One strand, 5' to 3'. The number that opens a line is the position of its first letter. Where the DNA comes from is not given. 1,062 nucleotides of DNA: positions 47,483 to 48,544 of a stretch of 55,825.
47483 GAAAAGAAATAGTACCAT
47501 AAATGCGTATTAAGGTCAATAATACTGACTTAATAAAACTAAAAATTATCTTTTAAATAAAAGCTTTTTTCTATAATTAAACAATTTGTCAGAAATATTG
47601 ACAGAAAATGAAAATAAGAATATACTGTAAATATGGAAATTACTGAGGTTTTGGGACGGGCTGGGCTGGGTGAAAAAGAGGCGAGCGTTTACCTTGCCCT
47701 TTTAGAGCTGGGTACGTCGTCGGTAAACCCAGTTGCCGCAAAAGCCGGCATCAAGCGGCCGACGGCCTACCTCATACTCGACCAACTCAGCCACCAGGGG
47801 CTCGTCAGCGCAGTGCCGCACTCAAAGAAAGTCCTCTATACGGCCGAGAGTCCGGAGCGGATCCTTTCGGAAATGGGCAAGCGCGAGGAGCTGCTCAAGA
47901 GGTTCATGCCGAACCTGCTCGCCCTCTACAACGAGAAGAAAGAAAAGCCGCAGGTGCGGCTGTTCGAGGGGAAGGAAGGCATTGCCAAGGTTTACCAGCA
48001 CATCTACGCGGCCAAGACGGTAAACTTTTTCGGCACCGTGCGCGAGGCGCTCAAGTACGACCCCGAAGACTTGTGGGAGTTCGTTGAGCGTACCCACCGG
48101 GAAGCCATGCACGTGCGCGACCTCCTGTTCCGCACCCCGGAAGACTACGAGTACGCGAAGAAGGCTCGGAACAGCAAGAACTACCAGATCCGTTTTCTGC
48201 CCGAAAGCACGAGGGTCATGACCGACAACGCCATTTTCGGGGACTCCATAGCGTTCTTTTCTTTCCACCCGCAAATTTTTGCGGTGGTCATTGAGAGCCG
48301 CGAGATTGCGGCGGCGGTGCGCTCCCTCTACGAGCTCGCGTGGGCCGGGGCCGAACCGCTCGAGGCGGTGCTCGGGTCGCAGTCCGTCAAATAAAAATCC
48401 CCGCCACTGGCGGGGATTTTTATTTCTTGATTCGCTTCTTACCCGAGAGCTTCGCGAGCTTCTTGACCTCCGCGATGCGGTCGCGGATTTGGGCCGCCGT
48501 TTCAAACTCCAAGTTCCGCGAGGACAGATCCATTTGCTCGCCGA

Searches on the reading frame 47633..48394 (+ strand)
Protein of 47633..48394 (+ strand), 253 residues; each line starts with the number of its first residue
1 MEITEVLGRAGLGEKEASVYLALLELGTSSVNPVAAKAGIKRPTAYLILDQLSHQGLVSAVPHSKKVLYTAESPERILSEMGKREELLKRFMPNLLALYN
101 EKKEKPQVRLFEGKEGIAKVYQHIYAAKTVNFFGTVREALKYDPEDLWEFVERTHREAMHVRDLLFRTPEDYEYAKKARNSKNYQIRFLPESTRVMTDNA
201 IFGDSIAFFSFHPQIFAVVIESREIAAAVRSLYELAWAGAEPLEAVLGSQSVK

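Call 12: search_protein_families(library=pfam, proteins=[window:47633-48394:+], max_evalue=0.01)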
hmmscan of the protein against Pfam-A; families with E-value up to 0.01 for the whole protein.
window:47633-48394:+ (253 aa): 2 families
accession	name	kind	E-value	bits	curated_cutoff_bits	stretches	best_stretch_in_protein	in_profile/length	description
PF01978.25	TrmB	-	1.2e-13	51.2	25.6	1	10-75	4-68/68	Sugar-specific transcriptional regulator TrmB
PF24033.1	DUF7342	-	0.0085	16.5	31.6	0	29-80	18-69/150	Family of unknown function (DUF7342)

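Call 16: find_encoding_contigs(protein=window:47633-48394:+, flank=10000, max_places=10)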
Protein window:47633-48394:+ (253 aa): 1 contig read that carries it; 1 place shown.
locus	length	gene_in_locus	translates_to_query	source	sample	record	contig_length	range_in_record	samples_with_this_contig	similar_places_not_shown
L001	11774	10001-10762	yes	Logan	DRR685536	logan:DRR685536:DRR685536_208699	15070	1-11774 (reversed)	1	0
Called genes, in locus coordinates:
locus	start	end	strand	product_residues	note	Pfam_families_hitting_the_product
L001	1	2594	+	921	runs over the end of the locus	PF02739:5_3_exonuc_N, PF01367:5_3_exonuc, PF01612:DNA_pol_A_exo1, PF22619:DNA_polI_exo1, PF00476:DNA_pol_A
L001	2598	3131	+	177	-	PF00293:NUDIX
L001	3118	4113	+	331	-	PF13310:Virulence_RhuM, PF02661:Fic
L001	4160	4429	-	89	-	PF01649:Ribosomal_S20p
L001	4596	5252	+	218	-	-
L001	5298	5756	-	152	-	-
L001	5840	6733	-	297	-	-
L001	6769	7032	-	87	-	-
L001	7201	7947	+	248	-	PF01978:TrmB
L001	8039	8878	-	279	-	-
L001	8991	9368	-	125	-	-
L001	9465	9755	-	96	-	-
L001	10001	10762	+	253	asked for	PF01978:TrmB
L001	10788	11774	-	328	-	?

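Call 27: find_homologous_proteins(query=window:47633-48394:+)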
Query window:47633-48394:+ (253 aa): 414 proteins with E <= 0.001 among 3110 candidates; the best 120 are listed.
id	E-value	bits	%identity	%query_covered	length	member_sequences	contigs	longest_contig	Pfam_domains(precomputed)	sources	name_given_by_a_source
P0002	1.8e-160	550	100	100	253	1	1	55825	PF01978.26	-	-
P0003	5.0e-136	470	86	99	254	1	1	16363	PF01978.26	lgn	-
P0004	2.7e-99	350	65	98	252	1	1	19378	PF01978.26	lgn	-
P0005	5.9e-98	345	62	99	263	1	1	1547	PF01978.26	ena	-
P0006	9.4e-96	338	59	98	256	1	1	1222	PF01978.26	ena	-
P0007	1.1e-95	338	61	98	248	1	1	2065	PF01978.26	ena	-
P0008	3.6e-95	336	59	98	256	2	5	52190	PF01978.26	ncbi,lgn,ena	-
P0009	3.2e-94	333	62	96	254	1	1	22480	PF01978.26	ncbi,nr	ncbi:MAG: hypothetical protein M1275_00750 [Patescibacteria group bacterium]|nr:hypothetical protein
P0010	2.4e-91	324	61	95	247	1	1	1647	PF01978.26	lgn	-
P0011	4.3e-91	323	62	98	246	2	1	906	PF01978.26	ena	-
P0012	1.5e-90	321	61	99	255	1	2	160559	PF01978.26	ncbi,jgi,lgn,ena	ncbi:MAG: helix-turn-helix domain-containing protein [Candidatus Doudnabacteria bacterium]|jgi:sugar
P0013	8.1e-90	319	59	99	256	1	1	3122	PF01978.26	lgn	-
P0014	1.1e-89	318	59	99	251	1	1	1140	PF01978.26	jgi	-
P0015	2.8e-89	317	59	98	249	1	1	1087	PF01978.26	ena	-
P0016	6.5e-89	316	60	96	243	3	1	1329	PF01978.26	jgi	-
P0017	6.1e-88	312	59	99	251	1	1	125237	PF01978.26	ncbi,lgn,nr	ncbi:MAG: hypothetical protein HY918_04895 [Candidatus Doudnabacteria bacterium]|nr:hypothetical pro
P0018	1.3e-87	311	58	99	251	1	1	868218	PF01978.26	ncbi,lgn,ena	-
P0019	6.6e-87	309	59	95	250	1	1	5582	PF01978.26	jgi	jgi:sugar-specific transcriptional regulator TrmB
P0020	2.4e-86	307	60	96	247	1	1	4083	PF01978.26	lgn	-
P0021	5.6e-86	306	57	97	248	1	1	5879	PF01978.26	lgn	-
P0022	1.0e-85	305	58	96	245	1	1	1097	PF01978.26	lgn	-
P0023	7.6e-85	302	57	96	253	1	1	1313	PF01978.26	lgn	-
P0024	1.4e-84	302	59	96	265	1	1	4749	PF01978.26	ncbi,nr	ncbi:MAG: helix-turn-helix domain-containing protein [Candidatus Doudnabacteria bacterium]|nr:helix-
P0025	3.0e-84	300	58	100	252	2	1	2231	PF01978.26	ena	-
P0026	3.6e-83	297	57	96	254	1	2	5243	PF01978.26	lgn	-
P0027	4.0e-83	297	55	99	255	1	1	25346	PF01978.26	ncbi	-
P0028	6.9e-83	296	57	96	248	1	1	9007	PF01978.26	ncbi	-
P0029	1.1e-82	295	54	99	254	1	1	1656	PF01978.26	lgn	-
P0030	1.2e-82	295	54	96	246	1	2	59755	PF01978.26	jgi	jgi:sugar-specific transcriptional regulator TrmB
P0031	2.7e-82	294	57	97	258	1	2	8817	PF01978.26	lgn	-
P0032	4.8e-82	293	56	96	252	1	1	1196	PF01978.26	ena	-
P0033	8.3e-82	292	55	96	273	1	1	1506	PF01978.26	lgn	-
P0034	8.4e-82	292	54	98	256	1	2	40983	PF01978.26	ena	-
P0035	2.9e-81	291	59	95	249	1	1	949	PF01978.26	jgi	-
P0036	3.3e-81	290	54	98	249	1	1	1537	PF01978.26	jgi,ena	-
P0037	3.8e-81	290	56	96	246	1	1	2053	PF01978.26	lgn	-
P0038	5.4e-81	290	57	96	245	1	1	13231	PF01978.26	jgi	jgi:sugar-specific transcriptional regulator TrmB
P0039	9.3e-81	289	54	96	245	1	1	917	PF01978.26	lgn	-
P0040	9.8e-81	289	58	95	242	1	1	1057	PF01978.26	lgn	-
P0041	1.1e-80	289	54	96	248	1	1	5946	PF01978.26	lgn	-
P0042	1.3e-80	289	53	96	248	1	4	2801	PF01978.26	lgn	-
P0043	1.7e-80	288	56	98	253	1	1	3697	PF01978.26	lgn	-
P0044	2.2e-80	288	56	95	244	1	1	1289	PF01978.26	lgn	-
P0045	2.5e-80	288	55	94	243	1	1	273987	PF01978.26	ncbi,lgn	-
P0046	2.6e-80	288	56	96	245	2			PF01978.26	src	-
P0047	3.2e-80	287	53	96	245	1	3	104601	PF01978.26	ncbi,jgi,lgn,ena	-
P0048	5.6e-80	286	56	96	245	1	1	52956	PF01047.29,PF01978.26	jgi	jgi:HTH-type transcriptional regulator, sugar sensing transcriptional regulator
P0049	6.0e-80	286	53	96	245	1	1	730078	PF01047.29,PF01978.26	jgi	jgi:sugar-specific transcriptional regulator TrmB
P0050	6.4e-80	286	52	96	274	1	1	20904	PF01978.26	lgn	-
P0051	8.4e-80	286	52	98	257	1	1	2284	PF01978.26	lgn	-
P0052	9.6e-80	286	58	95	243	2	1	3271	PF01978.26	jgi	jgi:sugar-specific transcriptional regulator TrmB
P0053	1.1e-79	285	53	96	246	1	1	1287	PF01978.26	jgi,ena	-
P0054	1.2e-79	285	55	96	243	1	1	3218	PF01978.26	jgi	jgi:sugar-specific transcriptional regulator TrmB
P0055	1.3e-79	285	54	96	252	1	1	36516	PF01978.26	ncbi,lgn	-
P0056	1.8e-79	285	56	96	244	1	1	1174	PF01978.26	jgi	-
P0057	2.4e-79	284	54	98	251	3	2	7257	PF01978.26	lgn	-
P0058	2.5e-79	284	53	96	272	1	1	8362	PF01978.26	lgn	-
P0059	3.1e-79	284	55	98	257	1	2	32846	PF01978.26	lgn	-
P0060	4.0e-79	284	56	95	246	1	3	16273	PF01978.26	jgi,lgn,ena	jgi:sugar-specific transcriptional regulator TrmB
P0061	5.9e-79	283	53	95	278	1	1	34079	PF01978.26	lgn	-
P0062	7.0e-79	283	54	98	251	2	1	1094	PF01978.26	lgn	-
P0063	7.0e-79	283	56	96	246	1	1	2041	PF01978.26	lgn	-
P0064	1.8e-78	282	53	96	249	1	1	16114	PF01978.26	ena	-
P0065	2.3e-78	281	54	98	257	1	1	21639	PF01978.26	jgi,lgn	-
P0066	3.1e-78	281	53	96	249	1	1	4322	PF01978.26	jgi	jgi:sugar-specific transcriptional regulator TrmB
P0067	3.7e-78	280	55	98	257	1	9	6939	PF01978.26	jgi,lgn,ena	-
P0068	4.3e-78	280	53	100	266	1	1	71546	PF01978.26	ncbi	-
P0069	5.6e-78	280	52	96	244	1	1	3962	PF01978.26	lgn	-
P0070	6.1e-78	280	55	96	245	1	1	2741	PF01978.26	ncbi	-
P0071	2.3e-77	278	55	94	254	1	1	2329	PF01978.26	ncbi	-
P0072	2.4e-77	278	56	97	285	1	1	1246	PF01978.26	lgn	-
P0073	2.5e-77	278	53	98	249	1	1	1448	PF01978.26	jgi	jgi:sugar-specific transcriptional regulator TrmB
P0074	2.7e-77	278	50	98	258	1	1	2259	PF01978.26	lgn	-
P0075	2.9e-77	278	52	96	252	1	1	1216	PF01978.26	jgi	jgi:HTH-type transcriptional regulator, sugar sensing transcriptional regulator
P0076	3.7e-77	277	52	96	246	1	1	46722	PF01978.26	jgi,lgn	jgi:sugar-specific transcriptional regulator TrmB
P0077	4.0e-77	277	53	98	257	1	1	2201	PF01978.26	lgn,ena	-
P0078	8.0e-77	276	56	96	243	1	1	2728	PF01978.26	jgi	jgi:HTH-type transcriptional regulator, sugar sensing transcriptional regulator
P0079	1.2e-76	276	52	96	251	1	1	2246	PF01978.26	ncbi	-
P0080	1.5e-76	275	52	98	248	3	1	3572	PF01978.26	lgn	-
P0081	2.2e-76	275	51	98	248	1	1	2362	PF01978.26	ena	-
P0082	2.3e-76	275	53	96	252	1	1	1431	PF01978.26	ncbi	-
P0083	2.6e-76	274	52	96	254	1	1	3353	PF01978.26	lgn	-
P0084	3.0e-76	274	53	95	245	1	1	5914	PF01978.26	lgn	-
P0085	3.2e-76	274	52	95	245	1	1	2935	PF01978.26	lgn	-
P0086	3.5e-76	274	52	96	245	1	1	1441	PF01978.26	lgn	-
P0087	3.6e-76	274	52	96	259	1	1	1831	PF01978.26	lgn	-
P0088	4.2e-76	274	51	98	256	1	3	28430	PF01978.26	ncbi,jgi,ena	jgi:sugar-specific transcriptional regulator TrmB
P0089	1.1e-75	272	53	96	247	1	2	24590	PF01978.26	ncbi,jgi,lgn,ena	-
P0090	1.2e-75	272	52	98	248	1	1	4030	PF01978.26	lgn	-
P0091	1.2e-75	272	52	98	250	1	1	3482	PF01978.26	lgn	-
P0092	1.2e-75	272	53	97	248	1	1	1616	PF01978.26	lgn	-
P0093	1.4e-75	272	52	98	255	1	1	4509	PF01978.26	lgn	-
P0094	1.5e-75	272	52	96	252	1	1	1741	PF01978.26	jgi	-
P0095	1.5e-75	272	52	100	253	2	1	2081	PF01978.26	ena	-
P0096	1.6e-75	272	50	98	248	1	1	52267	PF01978.26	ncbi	-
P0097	1.8e-75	272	53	98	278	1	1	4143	PF01978.26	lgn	-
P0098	2.8e-75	271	51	96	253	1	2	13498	PF01978.26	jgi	jgi:sugar-specific transcriptional regulator TrmB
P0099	2.8e-75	271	54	97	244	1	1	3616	PF01978.26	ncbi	-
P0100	3.0e-75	271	52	99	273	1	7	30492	PF01978.26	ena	-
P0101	5.1e-75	270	50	97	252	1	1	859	PF01978.26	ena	-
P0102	5.6e-75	270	55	96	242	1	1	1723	PF01978.26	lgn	-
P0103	6.7e-75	270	55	95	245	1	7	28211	PF01978.26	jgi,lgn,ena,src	-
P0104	8.3e-75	270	53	98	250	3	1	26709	PF01978.26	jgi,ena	-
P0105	9.0e-75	269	51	98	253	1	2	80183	PF01978.26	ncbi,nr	ncbi:MAG: hypothetical protein HY396_01900 [Candidatus Doudnabacteria bacterium]|nr:hypothetical pro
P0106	9.8e-75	269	51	98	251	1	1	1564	PF01978.26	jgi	jgi:HTH-type transcriptional regulator, sugar sensing transcriptional regulator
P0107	1.3e-74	269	50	99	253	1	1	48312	PF01978.26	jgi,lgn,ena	-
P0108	1.4e-74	269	53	99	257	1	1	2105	PF01978.26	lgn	-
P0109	2.4e-74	268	51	100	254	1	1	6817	PF01978.26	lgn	-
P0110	2.5e-74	268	53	96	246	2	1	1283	PF01978.26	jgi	-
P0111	2.7e-74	268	52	98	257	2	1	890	PF01978.26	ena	-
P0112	3.0e-74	268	52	98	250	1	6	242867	PF01978.26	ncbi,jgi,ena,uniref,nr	ncbi:MAG: hypothetical protein A2751_02130 [Candidatus Doudnabacteria bacterium RIFCSPHIGHO2_01_FULL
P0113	4.2e-74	267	54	95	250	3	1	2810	PF01978.26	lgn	-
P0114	4.8e-74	267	50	98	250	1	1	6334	PF01978.26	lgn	-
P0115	5.5e-74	267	51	98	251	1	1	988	PF01978.26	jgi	jgi:sugar-specific transcriptional regulator TrmB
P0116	6.0e-74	267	51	98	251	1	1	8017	PF01978.26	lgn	-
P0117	6.3e-74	267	52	96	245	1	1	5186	PF01978.26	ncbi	-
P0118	7.5e-74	266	50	98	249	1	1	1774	PF01978.26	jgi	jgi:sugar-specific transcriptional regulator TrmB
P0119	7.9e-74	266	53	96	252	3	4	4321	PF01978.26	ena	-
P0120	1.1e-73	266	52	98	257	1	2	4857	PF01978.26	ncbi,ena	-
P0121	1.8e-73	265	53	96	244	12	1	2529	PF01978.26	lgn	-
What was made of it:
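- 47633..48394 (+): TrmB1, a TrmB-family winged-helix regulator. Call 12 (PF01978, 1.2e-13); call 27 (homologues named Candidatus Doudnabacteria).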

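Call 28: find_encoding_contigs(protein=P0003, flank=10000, max_places=3)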
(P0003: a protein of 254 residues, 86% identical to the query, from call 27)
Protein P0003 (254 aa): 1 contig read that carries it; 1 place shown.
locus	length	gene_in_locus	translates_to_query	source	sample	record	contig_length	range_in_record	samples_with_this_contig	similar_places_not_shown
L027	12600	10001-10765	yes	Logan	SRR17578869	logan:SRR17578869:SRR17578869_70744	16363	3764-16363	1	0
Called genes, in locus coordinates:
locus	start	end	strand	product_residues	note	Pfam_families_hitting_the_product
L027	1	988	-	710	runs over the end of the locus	PF00912:Transgly, PF00905:Transpeptidase, PF06832:BiPBP_C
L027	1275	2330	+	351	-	-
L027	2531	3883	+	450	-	-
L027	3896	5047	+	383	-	PF22633:F5_F8_type_C_2 (faint), PF00754:F5_F8_type_C (weak)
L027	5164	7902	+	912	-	PF02739:5_3_exonuc_N, PF01367:5_3_exonuc, PF01612:DNA_pol_A_exo1, PF22619:DNA_polI_exo1, PF00476:DNA_pol_A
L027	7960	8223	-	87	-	PF01649:Ribosomal_S20p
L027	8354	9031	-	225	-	-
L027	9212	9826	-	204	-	-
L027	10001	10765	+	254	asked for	PF01978:TrmB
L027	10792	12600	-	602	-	?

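Call 29: find_encoding_contigs(protein=P0004, flank=10000, max_places=3)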
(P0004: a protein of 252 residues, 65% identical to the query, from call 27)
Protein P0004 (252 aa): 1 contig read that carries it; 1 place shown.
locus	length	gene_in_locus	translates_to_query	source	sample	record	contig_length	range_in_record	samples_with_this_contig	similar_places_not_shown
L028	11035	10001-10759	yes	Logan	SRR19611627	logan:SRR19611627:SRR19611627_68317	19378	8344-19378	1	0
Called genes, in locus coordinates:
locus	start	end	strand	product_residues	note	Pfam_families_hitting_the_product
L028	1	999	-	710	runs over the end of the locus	PF00912:Transgly, PF00905:Transpeptidase, PF06832:BiPBP_C (weak)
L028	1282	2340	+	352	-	-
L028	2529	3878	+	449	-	-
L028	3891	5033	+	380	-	PF00754:F5_F8_type_C (faint), PF22633:F5_F8_type_C_2 (faint)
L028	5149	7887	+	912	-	PF02739:5_3_exonuc_N, PF01367:5_3_exonuc, PF01612:DNA_pol_A_exo1, PF22619:DNA_polI_exo1, PF00476:DNA_pol_A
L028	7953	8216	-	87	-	PF01649:Ribosomal_S20p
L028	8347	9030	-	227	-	-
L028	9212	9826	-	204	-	-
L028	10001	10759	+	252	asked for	PF01978:TrmB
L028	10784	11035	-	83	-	?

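Call 63: find_encoding_contigs(protein=P0009, flank=8000, max_places=1)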
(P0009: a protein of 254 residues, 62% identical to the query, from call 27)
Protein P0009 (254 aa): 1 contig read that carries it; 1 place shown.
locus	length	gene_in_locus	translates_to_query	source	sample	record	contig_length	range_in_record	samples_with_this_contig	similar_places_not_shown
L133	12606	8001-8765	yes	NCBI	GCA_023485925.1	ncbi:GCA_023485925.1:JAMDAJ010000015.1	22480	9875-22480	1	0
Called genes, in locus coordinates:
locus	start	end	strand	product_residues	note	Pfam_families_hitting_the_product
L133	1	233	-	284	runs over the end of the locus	-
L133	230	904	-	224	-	PF03009:GDPD, PF13653:GDPD_2 (weak)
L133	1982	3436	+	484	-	PF04932:Wzy_C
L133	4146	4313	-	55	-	-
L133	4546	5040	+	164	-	PF14584:DUF4446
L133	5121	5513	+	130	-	PF04519:Bactofilin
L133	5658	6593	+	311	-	-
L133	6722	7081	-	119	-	-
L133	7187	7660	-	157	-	-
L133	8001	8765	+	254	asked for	PF01978:TrmB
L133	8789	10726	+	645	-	PF04760:IF2_N, PF00025:Arf (weak), PF00009:GTP_EFTU, PF00071:Ras (weak), PF01926:MMR_HSR1, PF22042:EF-G_D2, PF03144:GTP_EFTU_D2 (faint), PF11987:IF-2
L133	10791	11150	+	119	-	PF02033:RBFA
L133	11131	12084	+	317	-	PF01368:DHH, PF02272:DHHA1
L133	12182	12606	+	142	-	PF14528:LAGLIDADG_3 (faint)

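Call 64: find_encoding_contigs(protein=P0008, flank=8000, max_places=1)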
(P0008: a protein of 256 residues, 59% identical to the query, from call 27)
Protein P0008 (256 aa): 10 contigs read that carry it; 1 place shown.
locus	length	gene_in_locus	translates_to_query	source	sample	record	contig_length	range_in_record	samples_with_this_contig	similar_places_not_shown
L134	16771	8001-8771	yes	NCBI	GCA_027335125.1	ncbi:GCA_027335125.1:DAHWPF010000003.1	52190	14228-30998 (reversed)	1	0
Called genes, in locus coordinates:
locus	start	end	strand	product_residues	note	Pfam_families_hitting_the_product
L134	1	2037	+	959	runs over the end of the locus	PF02739:5_3_exonuc_N, PF01367:5_3_exonuc, PF01612:DNA_pol_A_exo1, PF22619:DNA_polI_exo1, PF00476:DNA_pol_A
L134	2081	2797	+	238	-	-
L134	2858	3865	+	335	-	PF13310:Virulence_RhuM, PF02661:Fic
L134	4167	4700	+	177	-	PF07963:N_methyl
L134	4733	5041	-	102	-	PF01649:Ribosomal_S20p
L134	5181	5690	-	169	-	-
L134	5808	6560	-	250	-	-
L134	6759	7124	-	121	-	-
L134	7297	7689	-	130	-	-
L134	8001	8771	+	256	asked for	PF01978:TrmB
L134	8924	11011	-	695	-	PF00270:DEAD (faint), PF04851:ResIII, PF17757:UvrB_inter, PF27431:UvrB_3rd, PF00271:Helicase_C, PF12344:UvrB, PF02151:UVR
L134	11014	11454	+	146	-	-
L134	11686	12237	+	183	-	PF01330:RuvA_N, PF00633:HHH (faint), PF14520:HHH_5, PF07499:RuvA_C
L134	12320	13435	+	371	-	PF02388:FemAB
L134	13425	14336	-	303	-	-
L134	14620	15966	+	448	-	PF08245:Mur_ligase_M, PF02875:Mur_ligase_C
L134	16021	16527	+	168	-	PF20803:PaaX_M, PF09827:CRISPR_Cas2 (faint)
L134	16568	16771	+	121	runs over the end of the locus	PF00814:TsaD (weak)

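Call 68: find_encoding_contigs(protein=P0012, flank=8000, max_places=2)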
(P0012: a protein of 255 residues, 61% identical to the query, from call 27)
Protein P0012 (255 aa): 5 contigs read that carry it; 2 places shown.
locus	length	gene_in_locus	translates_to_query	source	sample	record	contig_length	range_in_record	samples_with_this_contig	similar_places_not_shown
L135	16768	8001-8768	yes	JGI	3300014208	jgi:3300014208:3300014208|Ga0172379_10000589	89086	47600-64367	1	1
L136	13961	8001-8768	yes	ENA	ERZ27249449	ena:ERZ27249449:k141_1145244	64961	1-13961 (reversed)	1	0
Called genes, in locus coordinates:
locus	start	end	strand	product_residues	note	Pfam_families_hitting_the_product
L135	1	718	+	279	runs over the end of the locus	-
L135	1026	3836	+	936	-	PF02739:5_3_exonuc_N, PF01367:5_3_exonuc, PF01612:DNA_pol_A_exo1, PF22619:DNA_polI_exo1, PF00476:DNA_pol_A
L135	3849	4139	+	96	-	-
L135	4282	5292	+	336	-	PF13310:Virulence_RhuM, PF02661:Fic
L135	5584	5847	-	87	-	PF01649:Ribosomal_S20p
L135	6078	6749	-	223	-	-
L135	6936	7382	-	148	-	-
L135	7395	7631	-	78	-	-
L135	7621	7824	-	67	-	-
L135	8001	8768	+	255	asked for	PF01978:TrmB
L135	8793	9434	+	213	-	PF01797:Y1_Tnp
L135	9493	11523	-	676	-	PF00270:DEAD (faint), PF04851:ResIII, PF17757:UvrB_inter, PF27431:UvrB_3rd, PF00271:Helicase_C, PF12344:UvrB, PF02151:UVR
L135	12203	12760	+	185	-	PF01330:RuvA_N, PF00633:HHH (faint), PF14520:HHH_5, PF07499:RuvA_C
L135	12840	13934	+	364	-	PF02388:FemAB, PF13480:Acetyltransf_6, PF02388:FemAB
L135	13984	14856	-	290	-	PF02861:Clp_N (faint)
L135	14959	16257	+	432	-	PF08245:Mur_ligase_M, PF02875:Mur_ligase_C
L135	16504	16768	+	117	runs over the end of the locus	PF00814:TsaD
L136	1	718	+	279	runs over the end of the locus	-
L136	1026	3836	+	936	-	PF02739:5_3_exonuc_N, PF01367:5_3_exonuc, PF01612:DNA_pol_A_exo1, PF22619:DNA_polI_exo1, PF00476:DNA_pol_A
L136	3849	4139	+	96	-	-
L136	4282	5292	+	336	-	PF13310:Virulence_RhuM, PF02661:Fic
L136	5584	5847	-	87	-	PF01649:Ribosomal_S20p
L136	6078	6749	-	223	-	-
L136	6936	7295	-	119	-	-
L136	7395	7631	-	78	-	-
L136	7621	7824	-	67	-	-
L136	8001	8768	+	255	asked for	PF01978:TrmB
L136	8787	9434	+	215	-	PF01797:Y1_Tnp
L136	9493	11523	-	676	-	PF00270:DEAD (faint), PF04851:ResIII, PF17757:UvrB_inter, PF27431:UvrB_3rd, PF00271:Helicase_C, PF12344:UvrB, PF02151:UVR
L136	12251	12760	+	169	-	PF01330:RuvA_N, PF00633:HHH (faint), PF14520:HHH_5, PF07499:RuvA_C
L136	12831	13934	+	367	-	PF02388:FemAB, PF13480:Acetyltransf_6, PF02388:FemAB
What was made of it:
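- On REP/BIME or MITE: A Y1 transposase gene occurs only in L135/L136 (call 68).
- A Y1 transposase gene lies beside TrmB in L135/L136 (call 68).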

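Call 69: find_encoding_contigs(protein=P0017, flank=8000, max_places=2)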
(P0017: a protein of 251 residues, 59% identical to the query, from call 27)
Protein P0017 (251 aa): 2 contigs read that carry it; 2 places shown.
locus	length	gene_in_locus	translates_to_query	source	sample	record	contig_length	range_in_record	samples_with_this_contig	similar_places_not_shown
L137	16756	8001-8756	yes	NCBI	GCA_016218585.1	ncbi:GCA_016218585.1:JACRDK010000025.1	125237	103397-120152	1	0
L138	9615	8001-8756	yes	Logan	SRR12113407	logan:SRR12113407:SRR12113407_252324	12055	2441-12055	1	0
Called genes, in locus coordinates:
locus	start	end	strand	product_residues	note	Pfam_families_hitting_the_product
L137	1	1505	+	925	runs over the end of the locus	PF02739:5_3_exonuc_N, PF01367:5_3_exonuc, PF01612:DNA_pol_A_exo1, PF22619:DNA_polI_exo1, PF00476:DNA_pol_A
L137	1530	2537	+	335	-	PF13310:Virulence_RhuM, PF02661:Fic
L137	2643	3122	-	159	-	-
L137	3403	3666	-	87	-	PF01649:Ribosomal_S20p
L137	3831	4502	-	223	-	-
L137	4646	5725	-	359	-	-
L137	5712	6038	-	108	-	PF00391:PEP-utilizers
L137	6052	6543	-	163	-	-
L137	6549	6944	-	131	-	-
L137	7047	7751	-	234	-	-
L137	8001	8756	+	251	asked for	PF01978:TrmB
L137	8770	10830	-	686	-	PF04851:ResIII, PF17757:UvrB_inter, PF27431:UvrB_3rd, PF00271:Helicase_C, PF12344:UvrB, PF02151:UVR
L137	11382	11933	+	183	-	PF01330:RuvA_N, PF00633:HHH (faint), PF14520:HHH_5, PF07499:RuvA_C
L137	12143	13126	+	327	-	PF02388:FemAB, PF13480:Acetyltransf_6, PF02388:FemAB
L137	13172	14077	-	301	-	-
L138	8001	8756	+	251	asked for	PF01978:TrmB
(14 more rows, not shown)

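Call 75: search_protein_families(library=pfam, proteins=[L134:6759-7124:-, L135:6936-7295:-, L133:6722-7081:-, L134:7297-7689:-, L133:7187-7660:-, L135:7395-7631:-, L135:6078-6749:-, L134:5808-6560:-], max_evalue=0.01)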
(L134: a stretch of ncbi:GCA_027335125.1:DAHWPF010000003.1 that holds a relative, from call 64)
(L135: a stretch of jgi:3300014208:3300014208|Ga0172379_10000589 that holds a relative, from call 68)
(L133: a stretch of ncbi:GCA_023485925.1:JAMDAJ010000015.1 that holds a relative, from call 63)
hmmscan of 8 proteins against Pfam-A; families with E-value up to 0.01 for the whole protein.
L134:6759-7124:- (121 aa): 0 families

L135:6936-7295:- (119 aa): 0 families

L133:6722-7081:- (119 aa): 0 families

L134:7297-7689:- (130 aa): 0 families

L133:7187-7660:- (157 aa): 0 families

L135:7395-7631:- (78 aa): 0 families

L135:6078-6749:- (223 aa): 0 families

L134:5808-6560:- (250 aa): 0 families

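Call 89: find_encoding_contigs(protein=P0027, flank=7000, max_places=2)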
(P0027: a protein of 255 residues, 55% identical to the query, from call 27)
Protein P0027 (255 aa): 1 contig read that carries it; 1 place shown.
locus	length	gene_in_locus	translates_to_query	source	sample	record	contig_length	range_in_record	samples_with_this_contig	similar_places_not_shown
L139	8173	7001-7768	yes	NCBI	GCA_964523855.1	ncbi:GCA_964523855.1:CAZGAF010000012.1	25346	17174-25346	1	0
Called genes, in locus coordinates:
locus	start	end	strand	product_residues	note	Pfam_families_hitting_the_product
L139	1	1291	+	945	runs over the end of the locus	PF02739:5_3_exonuc_N, PF01367:5_3_exonuc, PF01612:DNA_pol_A_exo1, PF22619:DNA_polI_exo1, PF00476:DNA_pol_A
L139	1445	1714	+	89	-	-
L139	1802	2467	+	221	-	-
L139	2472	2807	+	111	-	-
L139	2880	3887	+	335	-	PF13310:Virulence_RhuM, PF02661:Fic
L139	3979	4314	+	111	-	PF05635:23S_rRNA_IVP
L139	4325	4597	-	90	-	PF01649:Ribosomal_S20p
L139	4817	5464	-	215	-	-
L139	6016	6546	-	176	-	-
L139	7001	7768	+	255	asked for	PF01978:TrmB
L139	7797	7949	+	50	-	-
